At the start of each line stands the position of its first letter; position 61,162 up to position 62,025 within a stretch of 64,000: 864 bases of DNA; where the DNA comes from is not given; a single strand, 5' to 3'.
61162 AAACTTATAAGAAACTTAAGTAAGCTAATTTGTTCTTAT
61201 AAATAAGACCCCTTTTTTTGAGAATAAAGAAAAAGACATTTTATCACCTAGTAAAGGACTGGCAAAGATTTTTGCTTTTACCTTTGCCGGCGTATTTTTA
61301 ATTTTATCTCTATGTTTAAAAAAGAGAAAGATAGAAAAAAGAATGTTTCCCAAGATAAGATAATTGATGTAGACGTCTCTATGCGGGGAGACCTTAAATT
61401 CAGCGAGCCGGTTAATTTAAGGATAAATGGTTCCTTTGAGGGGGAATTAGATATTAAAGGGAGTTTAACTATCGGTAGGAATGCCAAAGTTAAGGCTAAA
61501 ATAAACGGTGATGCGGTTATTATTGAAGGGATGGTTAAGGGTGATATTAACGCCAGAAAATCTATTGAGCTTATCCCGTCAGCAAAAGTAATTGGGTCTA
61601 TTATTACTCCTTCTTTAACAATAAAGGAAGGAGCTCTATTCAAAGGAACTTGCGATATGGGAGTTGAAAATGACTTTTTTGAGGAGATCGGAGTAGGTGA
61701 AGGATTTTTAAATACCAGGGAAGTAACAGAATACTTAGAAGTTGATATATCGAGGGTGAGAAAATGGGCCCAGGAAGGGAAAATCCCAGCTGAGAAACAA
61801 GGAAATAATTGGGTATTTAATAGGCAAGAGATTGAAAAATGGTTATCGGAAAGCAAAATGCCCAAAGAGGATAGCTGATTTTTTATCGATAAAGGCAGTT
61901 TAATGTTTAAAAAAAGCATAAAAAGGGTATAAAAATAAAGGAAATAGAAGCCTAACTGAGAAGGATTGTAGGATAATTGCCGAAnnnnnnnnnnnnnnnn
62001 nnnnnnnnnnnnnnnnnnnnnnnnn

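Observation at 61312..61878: Bactofilin fused to an excisionase-type DNA-binding HTH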

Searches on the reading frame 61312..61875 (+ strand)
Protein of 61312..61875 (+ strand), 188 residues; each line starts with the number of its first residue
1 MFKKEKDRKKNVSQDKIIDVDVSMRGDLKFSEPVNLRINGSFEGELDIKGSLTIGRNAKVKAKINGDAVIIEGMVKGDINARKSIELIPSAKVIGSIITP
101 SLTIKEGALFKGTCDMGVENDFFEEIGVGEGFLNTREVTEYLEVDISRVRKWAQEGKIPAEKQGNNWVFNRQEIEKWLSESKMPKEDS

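Call 3: search_protein_families(library=pfam, proteins=[window:61312-61875:+], max_evalue=1)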
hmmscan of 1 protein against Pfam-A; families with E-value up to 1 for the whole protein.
window:61312-61875:+ (188 aa): 6 families
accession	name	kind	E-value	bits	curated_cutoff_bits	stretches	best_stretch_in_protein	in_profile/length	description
PF04519.19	Bactofilin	-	8.8e-25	87.3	27.9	1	17-114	2-97/98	Polymer-forming cytoskeletal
PF12728.13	HTH_17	-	1.8e-11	44.6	27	1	132-180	1-49/51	Helix-turn-helix domain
PF00376.29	MerR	-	0.02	15.1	28.2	1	135-166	2-34/38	MerR family regulatory protein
PF13411.12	MerR_1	-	0.023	15.2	21.6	1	135-175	3-44/69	MerR HTH family regulatory protein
PF21531.3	Rv2175c_wHTH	-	0.081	13.4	27.1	1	133-162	16-45/57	DNA-binding protein Rv2175c, wHTH domain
PF09035.16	Tn916-Xis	-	0.13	12.9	22.9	1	133-181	16-66/69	Excisionase from transposon Tn916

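Call 4: search_protein_families(library=ncbifam, proteins=[window:61312-61875:+], max_evalue=1)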
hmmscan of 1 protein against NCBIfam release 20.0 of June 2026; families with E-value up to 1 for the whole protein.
window:61312-61875:+ (188 aa): 8 families
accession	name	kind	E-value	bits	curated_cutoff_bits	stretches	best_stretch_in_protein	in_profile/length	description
NF047737.1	antiphage_MADS1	equivalog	2.1e-10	40.7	80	1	133-178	4-49/49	methylation-associated defense system helix-turn-helix domain-containing protein MAD1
TIGR01764.1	excise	domain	4.9e-09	36.4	28.8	1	133-179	2-48/49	excisionase family DNA-binding protein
NF033787.1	HTH_BldC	subfamily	0.0023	17.7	77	1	133-160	3-30/49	BldC family transcriptional regulator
NF009858.0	PRK13322.1-3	equivalog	0.0058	16.2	379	1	84-129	128-173/243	pantothenate kinase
NF033518.0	transpos_IS607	equivalog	0.028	14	110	1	137-183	2-49/187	IS607 family transposase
NF012196.1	Ig_like_ice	domain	0.077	12.8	50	0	13-41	45-73/108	Ig-like domain-containing protein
NF040990.2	MamR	equivalog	0.083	13.2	100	1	134-179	45-90/91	magnetosome protein MamR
NF046037.1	carphisopro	domain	0.13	12.5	38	1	147-163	23-39/54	carph-isopro domain-containing protein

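Call 8: find_homologous_proteins(query=window:61312-61875:+, max_evalue=0.001)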
Query window:61312-61875:+ (188 aa): 438 proteins with E <= 0.001 among 518 candidates; the best 120 are listed.
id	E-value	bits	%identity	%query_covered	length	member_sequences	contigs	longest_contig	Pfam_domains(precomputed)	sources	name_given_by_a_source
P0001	7.0e-116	403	100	100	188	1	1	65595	PF12728.14,PF04519.20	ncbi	ncbi:MAG: polymer-forming cytoskeletal protein [Candidatus Omnitrophota bacterium]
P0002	2.7e-78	280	72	94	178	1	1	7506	PF12728.14,PF04519.20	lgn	-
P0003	2.1e-76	274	63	98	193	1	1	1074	PF12728.14,PF04519.20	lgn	-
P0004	2.0e-71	258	66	94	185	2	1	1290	PF12728.14,PF04519.20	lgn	-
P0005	2.4e-48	183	49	91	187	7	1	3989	PF12728.14,PF04519.20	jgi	-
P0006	7.3e-47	178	49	90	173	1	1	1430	PF12728.14,PF04519.20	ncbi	-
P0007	8.6e-47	178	46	96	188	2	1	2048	PF12728.14,PF04519.20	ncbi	-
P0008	1.8e-46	177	47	89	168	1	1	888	PF12728.14,PF04519.20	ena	-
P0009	2.5e-46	176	47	96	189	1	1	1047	PF12728.14,PF04519.20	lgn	-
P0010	3.5e-46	176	48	97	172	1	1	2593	PF12728.14,PF04519.20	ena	-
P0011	4.6e-46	175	47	97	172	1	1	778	PF12728.14,PF04519.20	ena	-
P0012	4.6e-46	175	49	94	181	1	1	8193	PF12728.14,PF04519.20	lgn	-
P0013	5.3e-46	175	49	94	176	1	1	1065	PF12728.14,PF04519.20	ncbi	-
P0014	5.4e-46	175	49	95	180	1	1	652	PF12728.14,PF04519.20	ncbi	-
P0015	5.6e-46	175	49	95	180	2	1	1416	PF12728.14,PF04519.20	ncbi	-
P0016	9.7e-46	174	49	90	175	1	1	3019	PF12728.14,PF04519.20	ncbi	ncbi:MAG: polymer-forming cytoskeletal protein [Candidatus Omnitrophota bacterium]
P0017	1.0e-45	174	46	93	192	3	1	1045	PF12728.14,PF04519.20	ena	-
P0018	1.3e-45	174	48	90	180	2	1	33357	PF12728.14,PF04519.20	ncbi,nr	ncbi:MAG: polymer-forming cytoskeletal protein [Candidatus Omnitrophica bacterium]|nr:polymer-formin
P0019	1.7e-45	173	48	97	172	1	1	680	PF12728.14,PF04519.20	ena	-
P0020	2.3e-45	173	46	97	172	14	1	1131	PF12728.14,PF04519.20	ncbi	-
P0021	2.6e-45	173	49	91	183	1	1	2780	PF12728.14,PF04519.20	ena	-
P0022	2.6e-45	173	46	93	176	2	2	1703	PF12728.14,PF04519.20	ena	-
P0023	3.7e-45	172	47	97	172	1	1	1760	PF12728.14,PF04519.20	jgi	jgi:excisionase family DNA binding protein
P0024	4.0e-45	172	45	92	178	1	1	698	PF12728.14,PF13411.13,PF04519.20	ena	-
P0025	4.3e-45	172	49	95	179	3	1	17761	PF12728.14,PF04519.20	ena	-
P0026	4.3e-45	172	48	97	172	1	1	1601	PF12728.14,PF04519.20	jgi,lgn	-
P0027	4.7e-45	172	44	97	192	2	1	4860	PF12728.14,PF04519.20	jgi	jgi:excisionase family DNA binding protein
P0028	5.0e-45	172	44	97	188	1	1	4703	PF12728.14,PF04519.20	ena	-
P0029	5.4e-45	172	47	97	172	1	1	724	PF12728.14,PF04519.20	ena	-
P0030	5.8e-45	172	47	94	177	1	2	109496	PF12728.14,PF04519.20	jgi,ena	-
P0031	7.6e-45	171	46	97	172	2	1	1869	PF12728.14,PF04519.20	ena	-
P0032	7.9e-45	171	46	97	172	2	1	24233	PF12728.14,PF04519.20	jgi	-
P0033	8.4e-45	171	49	90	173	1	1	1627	PF12728.14,PF04519.20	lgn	-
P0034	1.0e-44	171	47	93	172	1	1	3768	PF12728.14,PF04519.20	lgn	-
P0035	1.1e-44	171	47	97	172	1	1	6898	PF12728.14,PF04519.20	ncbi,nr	ncbi:MAG: polymer-forming cytoskeletal protein [Candidatus Omnitrophica bacterium]|nr:polymer-formin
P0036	1.3e-44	171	45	93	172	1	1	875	PF12728.14,PF04519.20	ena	-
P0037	1.5e-44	170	49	94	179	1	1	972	PF12728.14,PF04519.20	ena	-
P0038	1.6e-44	170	45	93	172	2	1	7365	PF12728.14,PF04519.20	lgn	-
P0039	1.7e-44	170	47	90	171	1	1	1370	PF12728.14,PF04519.20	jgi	jgi:excisionase family DNA binding protein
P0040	1.8e-44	170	47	93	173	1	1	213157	PF12728.14,PF04519.20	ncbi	ncbi:MAG: polymer-forming cytoskeletal protein [Candidatus Omnitrophota bacterium]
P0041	2.7e-44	169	49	90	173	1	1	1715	PF12728.14,PF04519.20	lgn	-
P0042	4.0e-44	169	51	90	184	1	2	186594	PF12728.14,PF04519.20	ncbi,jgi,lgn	jgi:excisionase family DNA binding protein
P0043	5.2e-44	169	48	95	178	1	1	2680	PF12728.14,PF04519.20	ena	-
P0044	6.8e-44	168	49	90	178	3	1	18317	PF12728.14,PF04519.20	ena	-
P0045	8.6e-44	168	46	93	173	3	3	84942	PF12728.14,PF04519.20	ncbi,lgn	-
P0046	1.4e-43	167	46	90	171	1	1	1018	PF12728.14,PF04519.20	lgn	-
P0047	1.6e-43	167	52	91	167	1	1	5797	PF12728.14,PF04519.20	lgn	-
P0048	1.8e-43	167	45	90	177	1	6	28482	PF12728.14,PF04519.20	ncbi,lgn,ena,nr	ncbi:MAG: polymer-forming cytoskeletal protein [Candidatus Omnitrophica bacterium]|nr:polymer-formin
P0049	1.8e-43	167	52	91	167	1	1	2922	PF12728.14,PF04519.20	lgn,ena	-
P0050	2.0e-43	167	44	90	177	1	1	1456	PF12728.14,PF04519.20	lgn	-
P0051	2.1e-43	167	44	93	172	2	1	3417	PF12728.14,PF04519.20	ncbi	ncbi:MAG: polymer-forming cytoskeletal protein [Candidatus Omnitrophota bacterium]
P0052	2.3e-43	166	48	90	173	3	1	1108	PF12728.14,PF04519.20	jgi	-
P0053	2.4e-43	166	49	95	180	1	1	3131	PF12728.14,PF04519.20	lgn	-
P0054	2.5e-43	166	51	91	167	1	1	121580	PF12728.14,PF04519.20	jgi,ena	-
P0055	2.6e-43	166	47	90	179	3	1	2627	PF12728.14,PF04519.20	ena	-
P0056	2.8e-43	166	45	95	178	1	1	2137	PF12728.14,PF04519.20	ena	-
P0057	3.0e-43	166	44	96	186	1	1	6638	PF12728.14,PF04519.20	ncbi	-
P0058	3.0e-43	166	48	94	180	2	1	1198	PF12728.14,PF04519.20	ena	-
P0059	3.0e-43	166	44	94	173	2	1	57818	PF12728.14,PF04519.20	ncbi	ncbi:polymer-forming cytoskeletal protein [Candidatus Omnitrophota bacterium]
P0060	3.2e-43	166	49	90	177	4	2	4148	PF12728.14,PF04519.20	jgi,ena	-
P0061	3.3e-43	166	46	91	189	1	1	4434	PF12728.14,PF04519.20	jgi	-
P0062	3.3e-43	166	48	97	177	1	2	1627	PF12728.14,PF04519.20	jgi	-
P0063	3.6e-43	166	52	86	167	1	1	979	PF12728.14,PF04519.20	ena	-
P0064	3.9e-43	166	47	93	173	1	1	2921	PF12728.14,PF04519.20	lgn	-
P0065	4.2e-43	166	47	97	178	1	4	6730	PF12728.14,PF04519.20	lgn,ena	-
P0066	4.9e-43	165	51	90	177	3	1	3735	PF12728.14,PF04519.20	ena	-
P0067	5.1e-43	165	47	91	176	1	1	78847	PF12728.14,PF04519.20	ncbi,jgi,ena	-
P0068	5.5e-43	165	49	94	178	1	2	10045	PF12728.14,PF04519.20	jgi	-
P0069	6.1e-43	165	50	90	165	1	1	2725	PF12728.14,PF04519.20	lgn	-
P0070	6.2e-43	165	51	91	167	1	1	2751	PF12728.14,PF04519.20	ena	-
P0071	7.2e-43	165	49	90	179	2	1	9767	PF12728.14,PF04519.20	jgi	-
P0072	8.0e-43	165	53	91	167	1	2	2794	PF12728.14,PF04519.20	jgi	jgi:excisionase family DNA binding protein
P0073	8.7e-43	165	48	95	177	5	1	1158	PF12728.14,PF04519.20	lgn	-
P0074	8.9e-43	165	48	96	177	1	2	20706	PF12728.14,PF04519.20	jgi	jgi:excisionase family DNA binding protein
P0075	9.0e-43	165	51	91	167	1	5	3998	PF12728.14,PF04519.20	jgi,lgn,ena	jgi:excisionase family DNA binding protein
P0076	1.0e-42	164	50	90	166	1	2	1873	PF12728.14,PF04519.20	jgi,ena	jgi:excisionase family DNA binding protein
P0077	1.0e-42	164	44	93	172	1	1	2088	PF12728.14,PF04519.20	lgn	-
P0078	1.1e-42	164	46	94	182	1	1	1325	PF12728.14,PF04519.20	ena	-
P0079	1.2e-42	164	50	90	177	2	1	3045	PF12728.14,PF04519.20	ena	-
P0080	1.2e-42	164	43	89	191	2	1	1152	PF12728.14,PF04519.20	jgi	-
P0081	1.3e-42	164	45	93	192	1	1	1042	PF12728.14,PF04519.20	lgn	-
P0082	1.4e-42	164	46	93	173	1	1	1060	PF12728.14,PF04519.20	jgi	jgi:excisionase family DNA binding protein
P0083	1.5e-42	164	50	90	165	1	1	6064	PF12728.14,PF04519.20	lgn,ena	-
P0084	1.8e-42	163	49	90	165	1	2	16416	PF12728.14,PF04519.20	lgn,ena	-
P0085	1.9e-42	163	49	94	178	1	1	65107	PF12728.14,PF04519.20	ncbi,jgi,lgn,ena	-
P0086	1.9e-42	163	45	94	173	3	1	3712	PF12728.14,PF04519.20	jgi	-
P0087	2.3e-42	163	43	93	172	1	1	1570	PF12728.14,PF04519.20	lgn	-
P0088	2.3e-42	163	44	93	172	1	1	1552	PF12728.14,PF04519.20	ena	-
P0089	2.3e-42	163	48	95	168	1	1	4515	PF12728.14,PF04519.20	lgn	-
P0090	2.5e-42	163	44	93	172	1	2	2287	PF12728.14,PF04519.20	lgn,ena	-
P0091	2.7e-42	163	47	94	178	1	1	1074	PF12728.14,PF04519.20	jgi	-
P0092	2.7e-42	163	44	94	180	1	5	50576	PF12728.14,PF04519.20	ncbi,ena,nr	ncbi:MAG: polymer-forming cytoskeletal protein [Candidatus Omnitrophica bacterium]|nr:polymer-formin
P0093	2.9e-42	163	43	96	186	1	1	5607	PF12728.14,PF04519.20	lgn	-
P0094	2.9e-42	163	46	90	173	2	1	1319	PF12728.14,PF04519.20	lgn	-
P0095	3.1e-42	163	47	94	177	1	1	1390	PF12728.14,PF04519.20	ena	-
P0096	3.2e-42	163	45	93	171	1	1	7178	PF12728.14,PF04519.20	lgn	-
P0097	3.4e-42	163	46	92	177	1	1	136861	PF12728.14,PF04519.20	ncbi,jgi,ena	-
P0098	3.8e-42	162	45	93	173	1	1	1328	PF12728.14,PF04519.20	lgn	-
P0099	4.2e-42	162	46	95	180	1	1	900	PF12728.14,PF04519.20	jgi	-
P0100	6.1e-42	162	47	90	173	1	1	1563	PF12728.14,PF04519.20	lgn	-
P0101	7.4e-42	162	45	96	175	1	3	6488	PF12728.14,PF04519.20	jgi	jgi:excisionase family DNA binding protein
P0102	7.6e-42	161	51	91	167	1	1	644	PF12728.14,PF04519.20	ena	-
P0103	7.9e-42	161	48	91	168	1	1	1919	PF12728.14,PF04519.20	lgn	-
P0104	8.1e-42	161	49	90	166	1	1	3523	PF12728.14,PF04519.20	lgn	-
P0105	8.7e-42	161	48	90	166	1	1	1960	PF12728.14,PF04519.20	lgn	-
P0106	9.3e-42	161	45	90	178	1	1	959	PF12728.14,PF04519.20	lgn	-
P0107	9.9e-42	161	49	90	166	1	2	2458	PF12728.14,PF04519.20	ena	-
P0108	1.0e-41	161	50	90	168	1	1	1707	PF12728.14,PF04519.20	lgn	-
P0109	1.1e-41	161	49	90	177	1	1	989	PF12728.14,PF04519.20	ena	-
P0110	1.1e-41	161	48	90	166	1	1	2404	PF12728.14,PF04519.20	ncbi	-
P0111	1.2e-41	161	46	92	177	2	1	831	PF12728.14,PF04519.20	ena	-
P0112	1.3e-41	161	43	93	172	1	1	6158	PF12728.14,PF04519.20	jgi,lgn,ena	-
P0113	1.3e-41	161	48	90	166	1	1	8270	PF12728.14,PF04519.20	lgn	-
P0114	1.4e-41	161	48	94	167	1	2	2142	PF12728.14,PF04519.20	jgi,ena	-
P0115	1.9e-41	160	49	90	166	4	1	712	PF12728.14,PF04519.20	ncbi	-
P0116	1.9e-41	160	45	90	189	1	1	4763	PF12728.14,PF04519.20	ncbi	-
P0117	2.0e-41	160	49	97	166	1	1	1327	PF12728.14,PF04519.20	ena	-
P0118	2.2e-41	160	44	90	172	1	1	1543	PF12728.14,PF04519.20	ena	-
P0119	2.3e-41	160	43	96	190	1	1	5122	PF12728.14,PF04519.20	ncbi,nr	ncbi:MAG: polymer-forming cytoskeletal protein [Candidatus Omnitrophica bacterium]|nr:polymer-formin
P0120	2.4e-41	160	48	90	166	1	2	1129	PF12728.14,PF04519.20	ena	-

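Call 11: find_encoding_contigs(protein=P0040, flank=6000, max_places=2)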
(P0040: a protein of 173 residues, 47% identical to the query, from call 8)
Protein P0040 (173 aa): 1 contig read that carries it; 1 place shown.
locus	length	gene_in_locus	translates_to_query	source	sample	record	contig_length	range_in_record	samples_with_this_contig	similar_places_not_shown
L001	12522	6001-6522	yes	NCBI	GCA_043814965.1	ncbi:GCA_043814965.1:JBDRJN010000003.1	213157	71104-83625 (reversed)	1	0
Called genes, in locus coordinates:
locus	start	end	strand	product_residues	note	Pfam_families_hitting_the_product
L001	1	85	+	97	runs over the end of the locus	PF02686:GatC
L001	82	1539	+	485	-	PF01425:Amidase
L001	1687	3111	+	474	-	PF02934:GatB_N, PF02637:GatB_Yqey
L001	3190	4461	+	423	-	PF22694:CtpB_N-like, PF00595:PDZ, PF13180:PDZ_2, PF17820:PDZ_6, PF03572:Peptidase_S41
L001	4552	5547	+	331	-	PF02543:Carbam_trans_N (faint), PF00814:TsaD, PF22521:HypF_C_2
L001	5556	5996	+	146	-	PF02308:MgtC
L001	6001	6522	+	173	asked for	PF04519:Bactofilin, PF12728:HTH_17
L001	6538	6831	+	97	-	PF12728:HTH_17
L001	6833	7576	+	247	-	PF00731:AIRC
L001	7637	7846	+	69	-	-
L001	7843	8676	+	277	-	PF00535:Glycos_transf_2, PF10111:Glyco_tranf_2_2, PF13641:Glyco_tranf_2_3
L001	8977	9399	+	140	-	PF07238:PilZ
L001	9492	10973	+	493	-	PF15902:Sortilin-Vps10 (faint), PF25852:DUF6242_C (faint)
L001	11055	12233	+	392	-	PF00515:TPR_1 (faint), PF07719:TPR_2 (faint), PF13174:TPR_6 (faint), PF13181:TPR_8 (faint), PF13424:TPR_12 (faint), PF13414:TPR_11 (weak), PF13414:TPR_11 (weak), PF13431:TPR_17 (weak), +5 more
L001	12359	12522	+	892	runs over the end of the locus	PF02739:5_3_exonuc_N, PF01367:5_3_exonuc, PF01612:DNA_pol_A_exo1, PF22619:DNA_polI_exo1, PF00476:DNA_pol_A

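Call 12: find_encoding_contigs(protein=P0042, flank=6000, max_places=2)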
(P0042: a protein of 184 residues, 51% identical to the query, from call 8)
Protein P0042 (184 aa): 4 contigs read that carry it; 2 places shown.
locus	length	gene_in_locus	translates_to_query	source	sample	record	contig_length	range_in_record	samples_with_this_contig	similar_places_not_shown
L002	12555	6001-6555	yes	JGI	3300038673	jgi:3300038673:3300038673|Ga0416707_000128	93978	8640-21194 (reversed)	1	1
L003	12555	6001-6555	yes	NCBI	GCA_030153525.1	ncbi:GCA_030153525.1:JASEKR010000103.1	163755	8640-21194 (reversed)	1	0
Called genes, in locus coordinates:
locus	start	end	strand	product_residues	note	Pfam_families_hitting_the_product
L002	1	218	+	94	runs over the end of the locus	PF02686:GatC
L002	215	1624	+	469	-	PF01425:Amidase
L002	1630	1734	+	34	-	-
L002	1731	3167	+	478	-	PF02934:GatB_N, PF02637:GatB_Yqey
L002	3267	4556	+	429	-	PF22694:CtpB_N-like (weak), PF00595:PDZ, PF13180:PDZ_2, PF17820:PDZ_6, PF03572:Peptidase_S41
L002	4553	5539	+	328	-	PF00814:TsaD, PF22521:HypF_C_2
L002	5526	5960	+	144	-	PF02308:MgtC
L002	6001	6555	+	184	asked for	PF04519:Bactofilin, PF12728:HTH_17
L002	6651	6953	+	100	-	PF12728:HTH_17 (weak)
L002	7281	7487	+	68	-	PF20095:DUF6485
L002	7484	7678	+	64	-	-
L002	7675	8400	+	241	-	-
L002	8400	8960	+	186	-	PF00565:SNase (weak)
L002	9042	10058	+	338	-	PF01171:ATP_bind_3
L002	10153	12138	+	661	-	PF06480:FtsH_ext (weak), PF00004:AAA, PF17862:AAA_lid_3, PF01434:Peptidase_M41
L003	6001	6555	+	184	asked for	PF04519:Bactofilin, PF12728:HTH_17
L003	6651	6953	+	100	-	PF12728:HTH_17 (weak)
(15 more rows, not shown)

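Call 13: find_encoding_contigs(protein=P0054, flank=6000, max_places=2)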
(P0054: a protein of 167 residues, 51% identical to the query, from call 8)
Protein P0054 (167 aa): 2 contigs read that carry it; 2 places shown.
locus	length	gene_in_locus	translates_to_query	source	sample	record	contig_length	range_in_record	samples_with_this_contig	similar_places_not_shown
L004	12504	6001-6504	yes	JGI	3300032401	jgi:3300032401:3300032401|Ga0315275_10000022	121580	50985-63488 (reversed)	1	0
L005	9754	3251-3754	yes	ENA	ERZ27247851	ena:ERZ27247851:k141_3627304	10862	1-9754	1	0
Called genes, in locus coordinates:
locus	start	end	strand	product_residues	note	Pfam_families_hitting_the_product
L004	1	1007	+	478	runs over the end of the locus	PF01425:Amidase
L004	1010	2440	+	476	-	PF02934:GatB_N, PF02637:GatB_Yqey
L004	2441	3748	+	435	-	PF22694:CtpB_N-like, PF00595:PDZ, PF13180:PDZ_2, PF17820:PDZ_6, PF03572:Peptidase_S41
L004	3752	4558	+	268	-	PF04748:Polysacc_deac_2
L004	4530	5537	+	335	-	PF00814:TsaD, PF22521:HypF_C_2 (weak)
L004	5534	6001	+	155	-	PF02308:MgtC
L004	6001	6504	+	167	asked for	PF04519:Bactofilin, PF12728:HTH_17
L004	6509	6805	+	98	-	PF12728:HTH_17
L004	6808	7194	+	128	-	PF01219:DAGK_prokar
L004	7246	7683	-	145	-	-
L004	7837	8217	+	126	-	-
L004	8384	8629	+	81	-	-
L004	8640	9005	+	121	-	-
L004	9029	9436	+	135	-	-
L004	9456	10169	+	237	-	-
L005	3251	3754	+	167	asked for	PF04519:Bactofilin, PF12728:HTH_17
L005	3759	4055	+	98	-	PF12728:HTH_17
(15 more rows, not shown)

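Call 14: find_encoding_contigs(protein=P0001, flank=10000, max_places=2)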
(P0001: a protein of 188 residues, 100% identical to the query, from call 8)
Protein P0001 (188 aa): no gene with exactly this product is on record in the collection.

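Call 15: find_encoding_contigs(protein=P0002, flank=8000, max_places=2)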
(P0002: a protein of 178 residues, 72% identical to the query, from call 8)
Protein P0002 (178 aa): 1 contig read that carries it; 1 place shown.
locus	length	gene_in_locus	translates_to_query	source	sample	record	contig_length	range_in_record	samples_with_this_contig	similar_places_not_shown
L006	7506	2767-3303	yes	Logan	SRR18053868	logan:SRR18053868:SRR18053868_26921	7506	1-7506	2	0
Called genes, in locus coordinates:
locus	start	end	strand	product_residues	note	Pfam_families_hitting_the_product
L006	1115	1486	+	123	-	PF12986:DUF3870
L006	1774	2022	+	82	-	-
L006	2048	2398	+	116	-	PF01740:STAS, PF13466:STAS_2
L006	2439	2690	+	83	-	-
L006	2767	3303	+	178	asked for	PF04519:Bactofilin, PF12728:HTH_17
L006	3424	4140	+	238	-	-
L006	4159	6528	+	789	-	PF04471:Mrr_cat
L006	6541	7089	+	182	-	-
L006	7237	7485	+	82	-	-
